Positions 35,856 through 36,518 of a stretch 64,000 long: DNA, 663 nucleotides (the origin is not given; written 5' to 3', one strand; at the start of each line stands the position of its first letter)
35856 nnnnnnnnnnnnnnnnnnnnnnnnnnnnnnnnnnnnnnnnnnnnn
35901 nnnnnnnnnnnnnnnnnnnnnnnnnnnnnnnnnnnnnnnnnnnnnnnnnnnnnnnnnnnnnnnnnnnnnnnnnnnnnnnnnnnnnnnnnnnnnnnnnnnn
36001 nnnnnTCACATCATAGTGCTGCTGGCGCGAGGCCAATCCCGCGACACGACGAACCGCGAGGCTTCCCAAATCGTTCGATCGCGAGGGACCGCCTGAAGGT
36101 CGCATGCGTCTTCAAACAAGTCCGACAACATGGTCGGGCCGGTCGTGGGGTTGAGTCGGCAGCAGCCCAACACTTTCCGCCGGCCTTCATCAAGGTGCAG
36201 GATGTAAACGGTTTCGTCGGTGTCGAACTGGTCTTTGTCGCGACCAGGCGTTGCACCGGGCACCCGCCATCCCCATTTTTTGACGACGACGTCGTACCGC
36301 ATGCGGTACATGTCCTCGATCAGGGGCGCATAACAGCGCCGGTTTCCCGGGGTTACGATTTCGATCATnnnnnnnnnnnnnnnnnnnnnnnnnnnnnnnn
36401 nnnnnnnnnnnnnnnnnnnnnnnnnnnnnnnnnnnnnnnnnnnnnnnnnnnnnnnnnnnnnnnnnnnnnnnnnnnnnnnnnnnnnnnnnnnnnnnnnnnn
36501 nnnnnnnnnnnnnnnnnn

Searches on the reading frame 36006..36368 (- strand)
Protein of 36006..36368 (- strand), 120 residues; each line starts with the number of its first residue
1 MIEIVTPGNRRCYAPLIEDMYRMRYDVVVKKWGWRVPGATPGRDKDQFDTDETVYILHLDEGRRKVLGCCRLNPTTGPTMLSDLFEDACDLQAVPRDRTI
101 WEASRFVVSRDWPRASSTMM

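Call 8: search_protein_families(library=pfam, proteins=[window:36006-36368:-], max_evalue=0.01)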
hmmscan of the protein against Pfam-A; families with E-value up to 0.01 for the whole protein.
window:36006-36368:- (120 aa): 3 families
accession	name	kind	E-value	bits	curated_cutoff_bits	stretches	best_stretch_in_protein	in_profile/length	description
PF00765.23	Autoind_synth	-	2.2e-20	73.4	24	1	16-114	9-103/183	Autoinducer synthase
PF13444.12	Acetyltransf_5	-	1.6e-07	32.4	22.4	1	23-115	1-94/102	Acetyltransferase (GNAT) domain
PF21926.2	FeeM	-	0.00073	19.8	27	1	16-116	5-96/158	N-acyl amino acid synthase FeeM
